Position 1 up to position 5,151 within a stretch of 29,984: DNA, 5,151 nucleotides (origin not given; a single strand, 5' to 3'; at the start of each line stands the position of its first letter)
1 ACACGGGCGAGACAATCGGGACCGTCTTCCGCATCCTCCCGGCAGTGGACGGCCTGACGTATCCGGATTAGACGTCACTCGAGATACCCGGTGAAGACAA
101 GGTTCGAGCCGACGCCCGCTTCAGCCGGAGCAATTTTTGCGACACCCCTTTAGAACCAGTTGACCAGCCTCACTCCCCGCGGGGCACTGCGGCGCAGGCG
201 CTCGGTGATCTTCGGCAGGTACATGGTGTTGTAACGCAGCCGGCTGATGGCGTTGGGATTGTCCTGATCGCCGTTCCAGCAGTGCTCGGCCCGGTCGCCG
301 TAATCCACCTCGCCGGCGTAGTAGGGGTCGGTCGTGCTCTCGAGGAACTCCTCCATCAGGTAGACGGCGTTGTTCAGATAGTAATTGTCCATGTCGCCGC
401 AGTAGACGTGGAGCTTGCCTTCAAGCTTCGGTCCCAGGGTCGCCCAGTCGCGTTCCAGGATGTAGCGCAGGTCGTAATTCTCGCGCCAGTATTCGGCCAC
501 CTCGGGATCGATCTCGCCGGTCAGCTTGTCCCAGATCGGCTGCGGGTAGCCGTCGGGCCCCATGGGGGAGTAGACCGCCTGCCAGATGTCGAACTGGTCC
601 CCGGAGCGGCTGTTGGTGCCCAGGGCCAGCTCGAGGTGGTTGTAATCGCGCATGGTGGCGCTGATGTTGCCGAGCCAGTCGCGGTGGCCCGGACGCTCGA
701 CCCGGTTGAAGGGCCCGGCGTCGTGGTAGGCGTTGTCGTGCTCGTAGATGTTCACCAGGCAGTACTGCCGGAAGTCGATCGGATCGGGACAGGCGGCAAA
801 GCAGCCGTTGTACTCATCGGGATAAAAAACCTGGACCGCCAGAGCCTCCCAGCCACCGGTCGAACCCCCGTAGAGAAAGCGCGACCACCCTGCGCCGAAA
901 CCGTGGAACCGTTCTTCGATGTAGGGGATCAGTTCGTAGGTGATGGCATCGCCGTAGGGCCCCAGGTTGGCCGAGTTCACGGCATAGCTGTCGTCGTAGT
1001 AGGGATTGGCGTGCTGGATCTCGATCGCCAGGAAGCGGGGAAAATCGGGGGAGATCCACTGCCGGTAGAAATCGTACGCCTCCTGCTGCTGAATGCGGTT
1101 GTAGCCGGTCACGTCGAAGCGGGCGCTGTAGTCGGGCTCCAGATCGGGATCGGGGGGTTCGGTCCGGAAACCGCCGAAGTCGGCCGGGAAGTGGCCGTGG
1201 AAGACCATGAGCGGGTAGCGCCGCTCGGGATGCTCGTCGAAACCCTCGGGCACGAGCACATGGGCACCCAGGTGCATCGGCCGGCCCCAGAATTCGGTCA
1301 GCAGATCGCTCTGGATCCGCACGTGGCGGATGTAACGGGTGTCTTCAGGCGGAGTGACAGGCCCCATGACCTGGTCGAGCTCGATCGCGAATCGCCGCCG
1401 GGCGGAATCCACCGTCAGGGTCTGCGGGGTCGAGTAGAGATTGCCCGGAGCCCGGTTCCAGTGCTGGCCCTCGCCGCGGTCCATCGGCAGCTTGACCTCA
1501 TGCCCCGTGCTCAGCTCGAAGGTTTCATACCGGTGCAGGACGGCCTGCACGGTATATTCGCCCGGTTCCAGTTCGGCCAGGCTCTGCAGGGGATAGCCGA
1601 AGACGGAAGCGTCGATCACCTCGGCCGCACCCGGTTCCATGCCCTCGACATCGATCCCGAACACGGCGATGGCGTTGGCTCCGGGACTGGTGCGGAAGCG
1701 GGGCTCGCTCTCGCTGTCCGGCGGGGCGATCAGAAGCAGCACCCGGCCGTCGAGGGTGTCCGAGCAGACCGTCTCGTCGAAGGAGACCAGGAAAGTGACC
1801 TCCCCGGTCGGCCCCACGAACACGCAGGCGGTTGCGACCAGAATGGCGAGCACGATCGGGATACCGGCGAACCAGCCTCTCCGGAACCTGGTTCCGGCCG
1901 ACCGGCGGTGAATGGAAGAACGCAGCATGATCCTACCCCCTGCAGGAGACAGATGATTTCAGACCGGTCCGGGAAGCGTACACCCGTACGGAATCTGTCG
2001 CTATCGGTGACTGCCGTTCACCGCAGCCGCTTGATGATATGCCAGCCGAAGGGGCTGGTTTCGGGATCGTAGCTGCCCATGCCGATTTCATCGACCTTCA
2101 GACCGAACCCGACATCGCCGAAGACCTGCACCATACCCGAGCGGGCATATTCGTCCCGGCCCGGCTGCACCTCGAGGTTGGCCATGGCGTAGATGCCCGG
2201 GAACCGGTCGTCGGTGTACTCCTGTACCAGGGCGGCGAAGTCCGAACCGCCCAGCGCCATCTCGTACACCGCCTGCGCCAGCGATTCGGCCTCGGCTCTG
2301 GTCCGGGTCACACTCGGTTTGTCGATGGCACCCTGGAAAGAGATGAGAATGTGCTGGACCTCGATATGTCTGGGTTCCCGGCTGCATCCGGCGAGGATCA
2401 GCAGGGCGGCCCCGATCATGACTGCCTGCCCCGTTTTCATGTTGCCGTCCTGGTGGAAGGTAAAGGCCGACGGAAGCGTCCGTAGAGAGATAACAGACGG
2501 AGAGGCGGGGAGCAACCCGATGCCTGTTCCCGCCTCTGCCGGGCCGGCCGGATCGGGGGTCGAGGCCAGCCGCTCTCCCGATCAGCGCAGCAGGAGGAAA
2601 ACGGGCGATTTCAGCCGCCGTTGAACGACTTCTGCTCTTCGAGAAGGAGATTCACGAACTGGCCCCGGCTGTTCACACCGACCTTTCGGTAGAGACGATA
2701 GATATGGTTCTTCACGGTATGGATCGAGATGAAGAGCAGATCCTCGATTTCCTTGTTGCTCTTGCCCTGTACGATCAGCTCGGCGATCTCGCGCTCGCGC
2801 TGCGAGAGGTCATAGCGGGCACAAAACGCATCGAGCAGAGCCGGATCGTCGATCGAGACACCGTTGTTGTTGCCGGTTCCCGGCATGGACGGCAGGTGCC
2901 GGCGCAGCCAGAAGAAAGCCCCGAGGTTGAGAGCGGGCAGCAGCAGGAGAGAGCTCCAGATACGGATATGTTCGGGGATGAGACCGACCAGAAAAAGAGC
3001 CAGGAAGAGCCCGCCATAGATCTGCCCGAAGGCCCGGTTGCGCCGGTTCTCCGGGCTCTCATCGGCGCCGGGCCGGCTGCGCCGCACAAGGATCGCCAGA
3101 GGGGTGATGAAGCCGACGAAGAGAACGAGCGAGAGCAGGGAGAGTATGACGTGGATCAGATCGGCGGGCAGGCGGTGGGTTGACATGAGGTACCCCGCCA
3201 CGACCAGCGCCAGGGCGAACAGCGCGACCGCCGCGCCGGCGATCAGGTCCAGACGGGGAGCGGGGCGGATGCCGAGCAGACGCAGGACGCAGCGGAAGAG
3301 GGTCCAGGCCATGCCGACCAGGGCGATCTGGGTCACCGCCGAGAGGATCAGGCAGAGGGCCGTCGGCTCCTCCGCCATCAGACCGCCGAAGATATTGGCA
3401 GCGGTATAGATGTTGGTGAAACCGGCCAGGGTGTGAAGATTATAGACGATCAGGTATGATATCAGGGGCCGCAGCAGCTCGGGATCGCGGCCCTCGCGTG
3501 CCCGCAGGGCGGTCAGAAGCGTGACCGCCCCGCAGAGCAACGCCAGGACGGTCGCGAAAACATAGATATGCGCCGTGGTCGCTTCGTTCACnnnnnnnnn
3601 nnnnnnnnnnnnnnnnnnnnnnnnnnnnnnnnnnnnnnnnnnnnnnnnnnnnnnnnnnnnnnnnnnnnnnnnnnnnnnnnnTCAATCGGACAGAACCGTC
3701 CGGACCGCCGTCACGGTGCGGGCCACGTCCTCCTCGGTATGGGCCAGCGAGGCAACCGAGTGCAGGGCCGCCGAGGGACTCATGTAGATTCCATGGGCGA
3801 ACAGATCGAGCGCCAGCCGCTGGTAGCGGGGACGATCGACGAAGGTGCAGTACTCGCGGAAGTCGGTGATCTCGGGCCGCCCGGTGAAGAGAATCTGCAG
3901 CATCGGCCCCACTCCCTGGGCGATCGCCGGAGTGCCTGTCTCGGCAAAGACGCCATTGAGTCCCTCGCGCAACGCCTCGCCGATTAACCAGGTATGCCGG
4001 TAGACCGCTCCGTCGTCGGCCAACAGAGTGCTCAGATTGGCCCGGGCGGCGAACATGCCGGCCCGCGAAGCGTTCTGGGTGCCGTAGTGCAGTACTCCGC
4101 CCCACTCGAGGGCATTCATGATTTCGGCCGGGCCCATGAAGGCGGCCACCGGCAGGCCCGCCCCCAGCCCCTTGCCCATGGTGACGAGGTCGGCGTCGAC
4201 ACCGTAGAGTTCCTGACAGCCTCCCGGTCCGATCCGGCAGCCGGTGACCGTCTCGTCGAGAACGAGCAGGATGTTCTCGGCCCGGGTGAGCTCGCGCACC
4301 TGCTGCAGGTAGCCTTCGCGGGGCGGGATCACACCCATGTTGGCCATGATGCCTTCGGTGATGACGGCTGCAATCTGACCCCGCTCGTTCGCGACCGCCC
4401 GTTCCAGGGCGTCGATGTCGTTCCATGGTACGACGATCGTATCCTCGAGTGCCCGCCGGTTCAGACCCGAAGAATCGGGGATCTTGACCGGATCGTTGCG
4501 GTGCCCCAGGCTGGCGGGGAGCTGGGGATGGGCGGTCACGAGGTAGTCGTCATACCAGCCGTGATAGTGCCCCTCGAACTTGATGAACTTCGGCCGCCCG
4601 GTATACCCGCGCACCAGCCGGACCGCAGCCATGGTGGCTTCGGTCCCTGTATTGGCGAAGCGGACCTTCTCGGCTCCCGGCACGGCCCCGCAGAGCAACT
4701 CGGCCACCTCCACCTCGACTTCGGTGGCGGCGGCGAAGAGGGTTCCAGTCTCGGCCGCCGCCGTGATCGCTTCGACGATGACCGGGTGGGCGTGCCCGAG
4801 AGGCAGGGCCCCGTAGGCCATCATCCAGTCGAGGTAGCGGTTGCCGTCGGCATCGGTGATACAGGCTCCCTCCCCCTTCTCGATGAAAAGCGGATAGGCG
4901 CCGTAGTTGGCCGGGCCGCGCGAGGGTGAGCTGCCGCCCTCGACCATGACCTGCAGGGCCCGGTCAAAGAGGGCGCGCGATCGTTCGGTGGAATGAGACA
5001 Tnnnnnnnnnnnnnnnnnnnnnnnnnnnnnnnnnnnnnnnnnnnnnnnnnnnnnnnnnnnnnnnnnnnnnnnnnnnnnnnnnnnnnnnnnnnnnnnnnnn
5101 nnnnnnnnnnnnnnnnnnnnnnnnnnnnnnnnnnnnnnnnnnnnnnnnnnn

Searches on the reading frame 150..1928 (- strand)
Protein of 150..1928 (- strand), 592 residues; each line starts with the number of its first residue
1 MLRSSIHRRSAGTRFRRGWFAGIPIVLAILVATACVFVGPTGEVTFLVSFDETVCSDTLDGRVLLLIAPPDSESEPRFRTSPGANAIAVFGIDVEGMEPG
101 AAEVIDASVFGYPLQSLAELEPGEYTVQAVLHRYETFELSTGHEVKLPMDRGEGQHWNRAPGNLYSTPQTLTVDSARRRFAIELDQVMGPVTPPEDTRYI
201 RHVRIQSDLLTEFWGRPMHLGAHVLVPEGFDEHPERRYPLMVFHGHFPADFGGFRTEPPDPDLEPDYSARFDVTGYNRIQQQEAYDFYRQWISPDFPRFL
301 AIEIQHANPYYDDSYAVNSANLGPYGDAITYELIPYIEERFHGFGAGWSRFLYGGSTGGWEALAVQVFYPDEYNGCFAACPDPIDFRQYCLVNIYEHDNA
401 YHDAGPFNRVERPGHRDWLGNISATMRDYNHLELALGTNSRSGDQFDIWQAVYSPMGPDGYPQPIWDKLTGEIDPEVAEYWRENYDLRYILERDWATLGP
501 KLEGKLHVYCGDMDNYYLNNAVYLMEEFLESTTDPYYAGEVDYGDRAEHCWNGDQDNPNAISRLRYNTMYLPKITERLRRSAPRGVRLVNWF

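Call 58: search_protein_families(library=pfam, proteins=[window:150-1928:-], max_evalue=0.001)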
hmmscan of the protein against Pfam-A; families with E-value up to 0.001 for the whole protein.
window:150-1928:- (592 aa): 1 family
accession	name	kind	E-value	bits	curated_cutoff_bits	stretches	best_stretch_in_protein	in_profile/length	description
PF00756.26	Esterase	-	0.00017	21.9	22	1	325-380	94-147/251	Putative esterase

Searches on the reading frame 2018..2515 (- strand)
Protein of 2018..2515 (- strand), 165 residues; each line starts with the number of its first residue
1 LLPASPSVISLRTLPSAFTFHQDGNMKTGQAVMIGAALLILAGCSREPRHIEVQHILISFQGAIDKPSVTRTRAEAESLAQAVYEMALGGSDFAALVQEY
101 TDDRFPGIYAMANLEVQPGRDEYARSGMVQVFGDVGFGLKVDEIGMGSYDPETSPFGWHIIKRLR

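Call 58: search_protein_families(library=pfam, proteins=[window:2018-2515:-], max_evalue=0.001)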
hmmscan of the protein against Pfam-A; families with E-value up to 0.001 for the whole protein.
window:2018-2515:- (165 aa): 2 families
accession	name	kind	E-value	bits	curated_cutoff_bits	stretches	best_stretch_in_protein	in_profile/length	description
PF13616.12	Rotamase_3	-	1.5e-10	42.1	22.5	1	46-162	11-111/116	PPIC-type PPIASE domain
PF00639.27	Rotamase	-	1.2e-07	33.1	21.7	1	55-163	1-95/97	PPIC-type PPIASE domain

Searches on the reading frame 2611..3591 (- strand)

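Call 58: search_protein_families(library=pfam, proteins=[window:2611-3591:-], max_evalue=0.001)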
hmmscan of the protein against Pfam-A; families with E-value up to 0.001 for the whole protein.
window:2611-3591:- (326 aa): 2 families
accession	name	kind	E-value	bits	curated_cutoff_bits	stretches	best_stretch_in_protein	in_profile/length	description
PF00196.25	GerE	-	1.8e-16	59.9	23.5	1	262-314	3-55/57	Bacterial regulatory proteins, luxR family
PF08281.18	Sigma70_r4_2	-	0.00011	22.2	25.7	1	262-303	11-53/54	Sigma-70, region 4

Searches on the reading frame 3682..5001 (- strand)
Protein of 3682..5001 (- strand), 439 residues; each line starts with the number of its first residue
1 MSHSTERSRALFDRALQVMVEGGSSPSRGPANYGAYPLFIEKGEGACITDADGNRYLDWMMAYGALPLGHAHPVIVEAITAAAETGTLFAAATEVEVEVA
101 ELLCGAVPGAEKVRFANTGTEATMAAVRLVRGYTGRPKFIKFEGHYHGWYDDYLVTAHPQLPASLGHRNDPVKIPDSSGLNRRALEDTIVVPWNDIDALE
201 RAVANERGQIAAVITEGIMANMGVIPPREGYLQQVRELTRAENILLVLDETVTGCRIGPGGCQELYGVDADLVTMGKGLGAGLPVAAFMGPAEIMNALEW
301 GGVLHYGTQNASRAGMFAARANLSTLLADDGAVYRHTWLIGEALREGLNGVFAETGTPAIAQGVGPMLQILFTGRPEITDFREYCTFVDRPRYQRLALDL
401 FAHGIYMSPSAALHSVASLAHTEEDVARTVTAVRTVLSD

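Call 3: search_protein_families(library=pfam, proteins=[window:3682-5001:-], max_evalue=0.01)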
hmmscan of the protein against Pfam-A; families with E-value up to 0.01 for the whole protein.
window:3682-5001:- (439 aa): 2 families
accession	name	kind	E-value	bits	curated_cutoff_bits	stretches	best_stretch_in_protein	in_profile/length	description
PF00202.27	Aminotran_3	-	2.5e-60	204.7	30.5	1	32-406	5-370/403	Aminotransferase class-III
PF00155.27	Aminotran_1_2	-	0.00032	20.4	19.7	1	194-298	128-241/361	Aminotransferase class I and II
